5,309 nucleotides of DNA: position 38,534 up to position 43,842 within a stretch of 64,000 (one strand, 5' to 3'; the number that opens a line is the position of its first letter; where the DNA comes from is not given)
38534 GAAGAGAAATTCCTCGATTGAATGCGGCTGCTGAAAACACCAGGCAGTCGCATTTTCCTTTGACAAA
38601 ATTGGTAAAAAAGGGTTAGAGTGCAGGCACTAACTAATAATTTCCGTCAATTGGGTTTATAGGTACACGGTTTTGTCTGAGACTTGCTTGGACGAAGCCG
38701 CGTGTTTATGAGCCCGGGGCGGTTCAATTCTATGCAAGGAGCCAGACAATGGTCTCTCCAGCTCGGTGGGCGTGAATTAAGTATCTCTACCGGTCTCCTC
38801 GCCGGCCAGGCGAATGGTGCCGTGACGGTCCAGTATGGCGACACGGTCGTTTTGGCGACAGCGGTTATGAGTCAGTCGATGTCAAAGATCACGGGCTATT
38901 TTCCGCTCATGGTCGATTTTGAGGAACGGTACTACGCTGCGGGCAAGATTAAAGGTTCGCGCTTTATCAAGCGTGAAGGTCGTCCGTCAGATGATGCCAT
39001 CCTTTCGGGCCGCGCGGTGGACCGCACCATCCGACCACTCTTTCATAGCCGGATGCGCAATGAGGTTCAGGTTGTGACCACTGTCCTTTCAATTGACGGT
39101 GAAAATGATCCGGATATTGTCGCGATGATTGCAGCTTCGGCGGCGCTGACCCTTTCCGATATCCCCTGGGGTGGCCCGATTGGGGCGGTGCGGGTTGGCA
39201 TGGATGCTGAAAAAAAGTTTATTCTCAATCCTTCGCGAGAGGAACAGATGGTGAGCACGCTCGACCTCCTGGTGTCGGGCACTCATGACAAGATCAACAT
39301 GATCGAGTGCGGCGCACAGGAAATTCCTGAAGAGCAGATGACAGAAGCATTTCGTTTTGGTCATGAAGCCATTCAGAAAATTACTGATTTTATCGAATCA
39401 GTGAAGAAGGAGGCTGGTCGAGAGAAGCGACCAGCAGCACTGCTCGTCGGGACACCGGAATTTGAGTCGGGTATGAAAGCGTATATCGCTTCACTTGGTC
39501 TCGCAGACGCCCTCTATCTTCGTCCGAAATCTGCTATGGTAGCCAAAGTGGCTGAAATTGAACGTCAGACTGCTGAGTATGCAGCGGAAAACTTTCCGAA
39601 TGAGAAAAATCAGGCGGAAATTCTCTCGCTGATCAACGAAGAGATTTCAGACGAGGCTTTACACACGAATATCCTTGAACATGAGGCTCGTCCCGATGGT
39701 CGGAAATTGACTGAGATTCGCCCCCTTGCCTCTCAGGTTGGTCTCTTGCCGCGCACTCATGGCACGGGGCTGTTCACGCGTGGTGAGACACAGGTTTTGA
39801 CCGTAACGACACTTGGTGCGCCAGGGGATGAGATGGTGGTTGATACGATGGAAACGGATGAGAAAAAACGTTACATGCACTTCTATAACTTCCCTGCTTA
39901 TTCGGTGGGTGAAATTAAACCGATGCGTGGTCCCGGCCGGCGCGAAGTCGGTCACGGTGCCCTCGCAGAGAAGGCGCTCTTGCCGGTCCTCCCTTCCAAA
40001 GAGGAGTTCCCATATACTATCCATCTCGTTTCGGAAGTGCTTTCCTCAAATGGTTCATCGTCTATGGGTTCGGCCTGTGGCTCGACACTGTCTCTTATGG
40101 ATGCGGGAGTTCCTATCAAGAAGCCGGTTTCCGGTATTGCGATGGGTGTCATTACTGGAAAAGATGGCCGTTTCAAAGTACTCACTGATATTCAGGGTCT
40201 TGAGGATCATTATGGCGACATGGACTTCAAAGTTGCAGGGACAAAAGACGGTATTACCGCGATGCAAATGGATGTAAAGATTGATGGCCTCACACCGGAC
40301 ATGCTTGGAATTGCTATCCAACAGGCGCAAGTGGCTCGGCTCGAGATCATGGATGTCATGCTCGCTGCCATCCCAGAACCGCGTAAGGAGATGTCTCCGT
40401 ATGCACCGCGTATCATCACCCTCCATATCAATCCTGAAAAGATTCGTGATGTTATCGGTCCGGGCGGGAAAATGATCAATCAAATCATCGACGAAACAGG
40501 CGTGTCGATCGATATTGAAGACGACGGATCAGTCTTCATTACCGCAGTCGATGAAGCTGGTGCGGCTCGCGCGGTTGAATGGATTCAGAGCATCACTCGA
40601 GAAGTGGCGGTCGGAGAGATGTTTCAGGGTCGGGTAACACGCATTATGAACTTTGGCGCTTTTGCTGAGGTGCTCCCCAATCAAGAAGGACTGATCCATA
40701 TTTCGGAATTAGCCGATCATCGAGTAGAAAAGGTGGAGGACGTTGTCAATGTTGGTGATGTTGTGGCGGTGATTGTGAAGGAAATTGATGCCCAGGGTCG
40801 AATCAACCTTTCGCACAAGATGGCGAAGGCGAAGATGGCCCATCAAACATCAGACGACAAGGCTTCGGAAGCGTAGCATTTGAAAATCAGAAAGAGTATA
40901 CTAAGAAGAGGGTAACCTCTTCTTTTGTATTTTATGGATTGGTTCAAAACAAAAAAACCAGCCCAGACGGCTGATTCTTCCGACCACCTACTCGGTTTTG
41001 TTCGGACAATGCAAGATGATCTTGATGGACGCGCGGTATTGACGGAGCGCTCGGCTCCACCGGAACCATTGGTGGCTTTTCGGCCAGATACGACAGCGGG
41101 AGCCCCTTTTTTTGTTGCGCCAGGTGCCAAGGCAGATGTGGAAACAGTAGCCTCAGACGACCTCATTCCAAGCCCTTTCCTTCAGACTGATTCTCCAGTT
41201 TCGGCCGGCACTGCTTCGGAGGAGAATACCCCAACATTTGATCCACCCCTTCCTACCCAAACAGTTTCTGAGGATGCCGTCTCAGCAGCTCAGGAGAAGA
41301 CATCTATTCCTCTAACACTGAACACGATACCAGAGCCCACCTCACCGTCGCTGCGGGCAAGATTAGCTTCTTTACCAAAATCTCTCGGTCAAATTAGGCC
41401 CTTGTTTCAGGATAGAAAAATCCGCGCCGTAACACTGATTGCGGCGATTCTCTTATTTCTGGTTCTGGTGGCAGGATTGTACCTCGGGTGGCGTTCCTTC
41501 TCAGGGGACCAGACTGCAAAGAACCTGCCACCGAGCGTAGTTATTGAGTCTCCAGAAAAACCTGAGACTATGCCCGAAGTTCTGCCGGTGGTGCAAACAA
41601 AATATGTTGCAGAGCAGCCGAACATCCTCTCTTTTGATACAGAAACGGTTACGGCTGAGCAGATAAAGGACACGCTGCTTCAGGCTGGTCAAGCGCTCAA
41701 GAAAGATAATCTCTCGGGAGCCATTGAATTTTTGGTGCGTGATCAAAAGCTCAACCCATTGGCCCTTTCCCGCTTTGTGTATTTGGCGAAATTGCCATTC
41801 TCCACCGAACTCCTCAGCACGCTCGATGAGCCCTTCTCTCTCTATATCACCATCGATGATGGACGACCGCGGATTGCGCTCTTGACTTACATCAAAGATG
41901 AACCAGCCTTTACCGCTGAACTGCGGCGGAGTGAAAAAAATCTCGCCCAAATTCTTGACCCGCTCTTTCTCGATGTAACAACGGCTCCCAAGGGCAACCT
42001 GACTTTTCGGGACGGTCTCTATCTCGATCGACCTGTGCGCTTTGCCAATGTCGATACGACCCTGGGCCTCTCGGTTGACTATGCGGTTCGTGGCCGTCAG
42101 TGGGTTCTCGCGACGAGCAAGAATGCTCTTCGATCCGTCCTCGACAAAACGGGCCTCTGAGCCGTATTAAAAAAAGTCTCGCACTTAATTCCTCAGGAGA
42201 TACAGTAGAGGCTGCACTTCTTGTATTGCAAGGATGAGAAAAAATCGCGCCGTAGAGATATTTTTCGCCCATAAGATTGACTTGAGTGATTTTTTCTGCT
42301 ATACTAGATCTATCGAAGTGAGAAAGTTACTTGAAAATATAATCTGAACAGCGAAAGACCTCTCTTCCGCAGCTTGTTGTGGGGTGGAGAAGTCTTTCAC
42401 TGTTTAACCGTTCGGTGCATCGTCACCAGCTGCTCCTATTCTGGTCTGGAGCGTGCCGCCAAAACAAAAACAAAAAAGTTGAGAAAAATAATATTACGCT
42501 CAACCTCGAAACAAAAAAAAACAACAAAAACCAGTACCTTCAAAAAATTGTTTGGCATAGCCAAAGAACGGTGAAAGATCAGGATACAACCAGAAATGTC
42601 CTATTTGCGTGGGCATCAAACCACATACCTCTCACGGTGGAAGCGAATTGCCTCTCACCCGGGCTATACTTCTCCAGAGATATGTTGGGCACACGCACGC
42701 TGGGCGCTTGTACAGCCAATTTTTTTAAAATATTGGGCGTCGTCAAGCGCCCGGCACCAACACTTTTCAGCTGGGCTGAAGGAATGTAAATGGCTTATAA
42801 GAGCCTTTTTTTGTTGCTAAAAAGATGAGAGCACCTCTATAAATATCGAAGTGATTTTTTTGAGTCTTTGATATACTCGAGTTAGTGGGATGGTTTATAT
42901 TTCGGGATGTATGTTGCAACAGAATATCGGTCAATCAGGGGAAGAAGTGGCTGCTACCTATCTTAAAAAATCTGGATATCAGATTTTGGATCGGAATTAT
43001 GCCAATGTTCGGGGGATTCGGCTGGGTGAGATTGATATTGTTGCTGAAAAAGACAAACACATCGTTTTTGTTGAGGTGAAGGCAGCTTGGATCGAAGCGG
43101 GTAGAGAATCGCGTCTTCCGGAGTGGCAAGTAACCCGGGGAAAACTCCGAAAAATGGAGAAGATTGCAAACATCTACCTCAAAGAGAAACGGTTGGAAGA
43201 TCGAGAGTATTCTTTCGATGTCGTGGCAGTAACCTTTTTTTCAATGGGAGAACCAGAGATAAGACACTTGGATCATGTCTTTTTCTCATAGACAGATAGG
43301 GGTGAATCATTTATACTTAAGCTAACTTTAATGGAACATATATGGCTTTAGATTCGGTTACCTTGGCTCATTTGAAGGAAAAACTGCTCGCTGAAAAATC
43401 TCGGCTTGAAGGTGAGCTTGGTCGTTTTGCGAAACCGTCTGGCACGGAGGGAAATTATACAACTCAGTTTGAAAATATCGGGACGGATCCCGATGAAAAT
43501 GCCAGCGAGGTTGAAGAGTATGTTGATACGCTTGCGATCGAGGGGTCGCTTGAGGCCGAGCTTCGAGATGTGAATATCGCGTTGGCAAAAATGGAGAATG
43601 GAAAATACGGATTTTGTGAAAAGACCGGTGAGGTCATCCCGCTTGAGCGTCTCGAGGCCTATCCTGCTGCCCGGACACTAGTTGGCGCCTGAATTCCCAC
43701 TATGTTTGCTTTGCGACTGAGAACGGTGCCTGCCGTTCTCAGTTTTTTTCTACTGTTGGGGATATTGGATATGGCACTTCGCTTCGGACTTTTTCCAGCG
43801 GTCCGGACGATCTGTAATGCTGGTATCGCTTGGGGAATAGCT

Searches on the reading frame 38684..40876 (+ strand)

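Call 86: search_protein_families(library=pfam, proteins=[window:38684-40876:+], max_evalue=0.001)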
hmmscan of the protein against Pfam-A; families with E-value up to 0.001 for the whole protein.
window:38684-40876:+ (730 aa): 6 families
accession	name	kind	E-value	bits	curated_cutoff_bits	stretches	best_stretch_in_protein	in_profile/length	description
PF01138.27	RNase_PH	-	1.8e-51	174.4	25.5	2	29-161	2-130/130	3' exoribonuclease family, domain 1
PF03725.20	RNase_PH_C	-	6e-21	74.6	20.8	2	164-229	1-67/67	3' exoribonuclease family, domain 2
PF00575.29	S1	-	4.3e-18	65.9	22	1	641-712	2-74/74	S1 RNA binding domain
PF00013.35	KH_1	-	8.6e-12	45.1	21.5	1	578-635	2-65/66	KH domain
PF03726.19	PNPase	-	0.00011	23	24.6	1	271-341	12-81/81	Polyribonucleotide nucleotidyltransferase, RNA binding domain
PF22675.2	KH-I_KHDC4-BBP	-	0.00044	20.5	30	0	588-621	9-42/76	KHDC4/BBP-like, KH-domain type I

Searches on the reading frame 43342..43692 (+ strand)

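Call 86: search_protein_families(library=pfam, proteins=[window:43342-43692:+], max_evalue=0.001)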
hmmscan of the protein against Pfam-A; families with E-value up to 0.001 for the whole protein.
window:43342-43692:+ (116 aa): 1 family
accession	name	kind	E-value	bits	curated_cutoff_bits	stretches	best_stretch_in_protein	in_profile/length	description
PF01258.23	zf-dskA_traR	-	1.8e-06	28.3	24.9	1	87-111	1-25/36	Prokaryotic dksA/traR C4-type zinc finger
